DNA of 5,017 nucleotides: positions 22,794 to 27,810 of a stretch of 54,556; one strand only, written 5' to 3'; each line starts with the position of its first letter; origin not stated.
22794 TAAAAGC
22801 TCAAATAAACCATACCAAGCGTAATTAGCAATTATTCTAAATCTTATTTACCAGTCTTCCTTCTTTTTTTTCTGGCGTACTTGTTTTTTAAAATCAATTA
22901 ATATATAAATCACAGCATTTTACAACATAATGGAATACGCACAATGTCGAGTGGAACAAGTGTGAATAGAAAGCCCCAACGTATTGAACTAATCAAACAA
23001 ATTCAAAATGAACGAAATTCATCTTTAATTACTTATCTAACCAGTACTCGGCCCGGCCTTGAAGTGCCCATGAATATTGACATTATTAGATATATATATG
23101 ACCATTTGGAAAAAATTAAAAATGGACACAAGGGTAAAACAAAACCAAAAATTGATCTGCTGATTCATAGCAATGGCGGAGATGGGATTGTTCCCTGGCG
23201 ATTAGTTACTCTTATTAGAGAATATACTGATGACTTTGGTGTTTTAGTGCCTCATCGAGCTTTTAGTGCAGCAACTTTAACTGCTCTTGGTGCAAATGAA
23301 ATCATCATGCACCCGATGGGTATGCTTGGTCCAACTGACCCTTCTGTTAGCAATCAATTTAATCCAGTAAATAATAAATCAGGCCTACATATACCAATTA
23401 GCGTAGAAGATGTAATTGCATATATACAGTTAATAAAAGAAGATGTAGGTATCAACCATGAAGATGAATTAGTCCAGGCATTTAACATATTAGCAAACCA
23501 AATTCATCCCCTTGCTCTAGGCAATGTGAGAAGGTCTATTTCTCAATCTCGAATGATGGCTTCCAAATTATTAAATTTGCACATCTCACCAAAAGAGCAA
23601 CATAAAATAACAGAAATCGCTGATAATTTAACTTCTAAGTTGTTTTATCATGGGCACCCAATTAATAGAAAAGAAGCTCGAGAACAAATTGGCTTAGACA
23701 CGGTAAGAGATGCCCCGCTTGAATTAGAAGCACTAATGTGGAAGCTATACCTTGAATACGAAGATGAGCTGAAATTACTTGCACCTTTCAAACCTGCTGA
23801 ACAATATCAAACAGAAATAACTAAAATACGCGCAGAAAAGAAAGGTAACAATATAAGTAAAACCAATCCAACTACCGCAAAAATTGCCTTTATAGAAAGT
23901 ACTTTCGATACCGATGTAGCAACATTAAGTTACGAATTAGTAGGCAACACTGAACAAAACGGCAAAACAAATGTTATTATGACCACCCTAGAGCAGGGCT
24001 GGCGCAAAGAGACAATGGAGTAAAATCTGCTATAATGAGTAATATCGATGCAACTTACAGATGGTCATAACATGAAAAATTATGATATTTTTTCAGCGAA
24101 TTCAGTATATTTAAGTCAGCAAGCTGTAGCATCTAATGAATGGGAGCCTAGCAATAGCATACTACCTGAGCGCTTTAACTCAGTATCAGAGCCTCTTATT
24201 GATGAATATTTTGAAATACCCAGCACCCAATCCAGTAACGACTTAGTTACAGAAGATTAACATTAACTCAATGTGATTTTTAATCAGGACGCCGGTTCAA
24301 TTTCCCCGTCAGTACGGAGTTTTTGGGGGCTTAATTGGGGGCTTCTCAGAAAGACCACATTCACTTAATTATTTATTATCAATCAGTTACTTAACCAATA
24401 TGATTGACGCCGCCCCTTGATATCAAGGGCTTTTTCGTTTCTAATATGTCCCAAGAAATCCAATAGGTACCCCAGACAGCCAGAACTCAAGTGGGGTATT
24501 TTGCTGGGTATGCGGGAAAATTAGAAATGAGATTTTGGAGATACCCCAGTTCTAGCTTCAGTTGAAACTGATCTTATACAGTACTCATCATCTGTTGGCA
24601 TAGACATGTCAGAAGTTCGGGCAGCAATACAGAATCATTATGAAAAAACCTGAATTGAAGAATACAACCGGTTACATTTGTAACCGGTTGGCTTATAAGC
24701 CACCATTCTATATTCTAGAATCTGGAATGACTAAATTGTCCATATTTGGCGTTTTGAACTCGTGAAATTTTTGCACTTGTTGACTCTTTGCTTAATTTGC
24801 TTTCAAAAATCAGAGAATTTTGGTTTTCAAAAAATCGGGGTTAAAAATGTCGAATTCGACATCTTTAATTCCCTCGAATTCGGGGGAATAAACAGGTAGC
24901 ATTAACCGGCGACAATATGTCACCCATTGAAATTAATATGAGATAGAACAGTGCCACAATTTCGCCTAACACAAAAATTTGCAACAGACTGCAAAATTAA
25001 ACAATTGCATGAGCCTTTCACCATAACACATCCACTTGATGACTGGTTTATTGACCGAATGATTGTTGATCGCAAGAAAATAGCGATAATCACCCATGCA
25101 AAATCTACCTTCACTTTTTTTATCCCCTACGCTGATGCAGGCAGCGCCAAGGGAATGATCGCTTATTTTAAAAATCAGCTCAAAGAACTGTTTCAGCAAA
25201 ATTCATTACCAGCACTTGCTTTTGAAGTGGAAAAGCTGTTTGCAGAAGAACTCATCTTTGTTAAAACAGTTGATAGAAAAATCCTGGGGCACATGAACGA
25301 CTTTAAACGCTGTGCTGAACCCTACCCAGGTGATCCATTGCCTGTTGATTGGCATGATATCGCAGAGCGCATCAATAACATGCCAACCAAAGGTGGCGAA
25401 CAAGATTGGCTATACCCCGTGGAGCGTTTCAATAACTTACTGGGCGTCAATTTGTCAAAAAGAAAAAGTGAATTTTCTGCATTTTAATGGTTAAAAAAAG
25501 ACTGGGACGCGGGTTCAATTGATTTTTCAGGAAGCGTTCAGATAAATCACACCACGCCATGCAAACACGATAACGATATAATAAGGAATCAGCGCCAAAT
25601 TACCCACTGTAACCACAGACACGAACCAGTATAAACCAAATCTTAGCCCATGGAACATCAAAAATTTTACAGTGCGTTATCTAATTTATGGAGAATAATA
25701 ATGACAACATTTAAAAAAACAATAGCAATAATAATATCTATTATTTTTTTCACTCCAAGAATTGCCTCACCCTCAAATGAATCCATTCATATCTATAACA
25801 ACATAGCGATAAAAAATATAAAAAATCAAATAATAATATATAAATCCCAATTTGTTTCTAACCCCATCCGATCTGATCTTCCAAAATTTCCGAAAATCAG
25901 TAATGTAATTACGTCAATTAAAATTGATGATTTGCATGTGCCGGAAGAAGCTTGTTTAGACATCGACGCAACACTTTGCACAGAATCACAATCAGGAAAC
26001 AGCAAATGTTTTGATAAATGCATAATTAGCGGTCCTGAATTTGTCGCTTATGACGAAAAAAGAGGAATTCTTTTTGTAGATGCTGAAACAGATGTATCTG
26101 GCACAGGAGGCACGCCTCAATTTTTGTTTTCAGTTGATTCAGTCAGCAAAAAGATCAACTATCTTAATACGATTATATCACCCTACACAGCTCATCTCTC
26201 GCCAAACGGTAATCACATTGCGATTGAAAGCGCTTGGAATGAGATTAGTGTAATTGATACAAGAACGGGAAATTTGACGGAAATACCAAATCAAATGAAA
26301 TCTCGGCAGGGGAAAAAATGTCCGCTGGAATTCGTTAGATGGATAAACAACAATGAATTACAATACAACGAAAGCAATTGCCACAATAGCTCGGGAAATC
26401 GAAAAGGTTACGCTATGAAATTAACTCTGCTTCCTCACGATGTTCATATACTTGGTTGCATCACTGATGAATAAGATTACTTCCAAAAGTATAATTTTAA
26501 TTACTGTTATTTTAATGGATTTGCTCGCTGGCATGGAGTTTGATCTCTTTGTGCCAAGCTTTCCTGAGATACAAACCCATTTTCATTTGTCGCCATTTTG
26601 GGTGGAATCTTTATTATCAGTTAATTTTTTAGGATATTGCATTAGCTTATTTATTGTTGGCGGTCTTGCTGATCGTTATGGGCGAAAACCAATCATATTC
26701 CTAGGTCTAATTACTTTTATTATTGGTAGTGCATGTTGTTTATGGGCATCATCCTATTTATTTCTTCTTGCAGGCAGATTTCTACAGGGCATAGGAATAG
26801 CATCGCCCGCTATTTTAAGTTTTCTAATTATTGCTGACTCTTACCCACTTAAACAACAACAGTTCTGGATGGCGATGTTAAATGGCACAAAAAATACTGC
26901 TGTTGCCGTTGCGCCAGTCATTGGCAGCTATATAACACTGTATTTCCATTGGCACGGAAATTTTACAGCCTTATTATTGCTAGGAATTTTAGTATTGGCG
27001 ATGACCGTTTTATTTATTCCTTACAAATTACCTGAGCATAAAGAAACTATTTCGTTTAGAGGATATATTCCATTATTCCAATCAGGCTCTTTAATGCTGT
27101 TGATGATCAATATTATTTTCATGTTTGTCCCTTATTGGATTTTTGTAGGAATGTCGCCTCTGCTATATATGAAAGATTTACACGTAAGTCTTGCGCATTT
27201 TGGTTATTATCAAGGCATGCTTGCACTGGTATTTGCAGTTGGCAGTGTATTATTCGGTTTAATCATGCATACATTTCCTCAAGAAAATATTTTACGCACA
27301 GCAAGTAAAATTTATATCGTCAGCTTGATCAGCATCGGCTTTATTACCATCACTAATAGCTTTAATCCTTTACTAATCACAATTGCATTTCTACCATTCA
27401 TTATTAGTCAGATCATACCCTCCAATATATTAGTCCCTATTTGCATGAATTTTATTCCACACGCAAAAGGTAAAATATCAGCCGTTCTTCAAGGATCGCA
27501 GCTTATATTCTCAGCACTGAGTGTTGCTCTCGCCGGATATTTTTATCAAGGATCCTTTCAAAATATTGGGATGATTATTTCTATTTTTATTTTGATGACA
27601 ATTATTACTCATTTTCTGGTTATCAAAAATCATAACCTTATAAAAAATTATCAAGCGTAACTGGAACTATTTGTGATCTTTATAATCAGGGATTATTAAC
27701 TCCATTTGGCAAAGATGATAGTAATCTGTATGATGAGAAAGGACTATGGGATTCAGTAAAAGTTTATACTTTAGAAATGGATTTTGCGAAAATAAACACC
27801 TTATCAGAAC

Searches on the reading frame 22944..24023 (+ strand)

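Call 8: search_protein_families(library=pfam, proteins=[window:22944-24023:+], max_evalue=0.01)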
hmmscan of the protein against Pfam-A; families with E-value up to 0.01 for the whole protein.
window:22944-24023:+ (359 aa): 1 family
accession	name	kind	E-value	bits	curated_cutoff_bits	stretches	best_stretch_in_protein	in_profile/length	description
PF01972.22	SDH_protease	-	3.3e-19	69.4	31.3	1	11-138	35-162/286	ClpP-like SDH-type serine proteinase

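Call 15: search_protein_families(library=padloc, proteins=[window:22944-24023:+], max_evalue=0.01)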
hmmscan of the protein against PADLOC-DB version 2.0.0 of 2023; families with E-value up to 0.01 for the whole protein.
window:22944-24023:+ (359 aa): 0 families

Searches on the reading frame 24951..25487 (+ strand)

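Call 8: search_protein_families(library=pfam, proteins=[window:24951-25487:+], max_evalue=0.01)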
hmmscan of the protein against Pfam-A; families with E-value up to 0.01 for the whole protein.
window:24951-25487:+ (178 aa): 1 family
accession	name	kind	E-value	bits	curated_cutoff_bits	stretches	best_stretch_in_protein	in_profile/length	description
PF22016.2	DUF6933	-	1.1e-25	90.7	27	1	3-158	1-156/157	Domain of unknown function (DUF6933)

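Call 15: search_protein_families(library=padloc, proteins=[window:24951-25487:+], max_evalue=0.01)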
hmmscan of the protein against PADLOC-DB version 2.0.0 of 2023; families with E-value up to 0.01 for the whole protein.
window:24951-25487:+ (178 aa): 3 families
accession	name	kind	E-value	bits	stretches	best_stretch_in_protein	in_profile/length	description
PDLC05056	PDC-S63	-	6.5e-28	96.1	1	1-125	1-132/201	-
PDLC05057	PDC-S63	-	1.1e-05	23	1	26-160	40-189/231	-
PDLC05054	PDC-S63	-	4.8e-05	21.2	1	16-123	28-135/190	-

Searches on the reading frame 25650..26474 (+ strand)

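Call 53: search_protein_families(library=pfam, proteins=[window:25650-26474:+], max_evalue=0.001)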
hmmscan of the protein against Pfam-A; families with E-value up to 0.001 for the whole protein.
window:25650-26474:+ (274 aa): 0 families

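Call 80: search_protein_families(library=pfam, proteins=[window:25650-26474:+], max_evalue=0.01)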
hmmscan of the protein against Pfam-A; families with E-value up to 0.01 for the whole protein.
window:25650-26474:+ (274 aa): 1 family
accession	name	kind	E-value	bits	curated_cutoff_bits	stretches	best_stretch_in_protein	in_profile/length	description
PF25174.1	Beta-prop_THOC3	-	0.0037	16.8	305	1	166-236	79-142/272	THOC3 beta-propeller domain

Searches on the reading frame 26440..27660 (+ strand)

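Call 53: search_protein_families(library=pfam, proteins=[window:26440-27660:+], max_evalue=0.001)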
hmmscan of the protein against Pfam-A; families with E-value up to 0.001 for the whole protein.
window:26440-27660:+ (406 aa): 4 families
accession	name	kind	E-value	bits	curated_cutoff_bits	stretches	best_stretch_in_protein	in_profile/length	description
PF07690.21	MFS_1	-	7.4e-43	147.2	33.4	1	27-360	5-345/347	Major Facilitator Superfamily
PF00083.30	Sugar_tr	-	1.6e-09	37.6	22.3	1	58-194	51-192/452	Sugar (and other) transporter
PF13347.12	MFS_2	-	6.5e-06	25.4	27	1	52-133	258-341/427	MFS/sugar transport protein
PF06609.19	TRI12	-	1.4e-05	24.2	23.2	1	63-198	88-220/599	Fungal trichothecene efflux pump (TRI12)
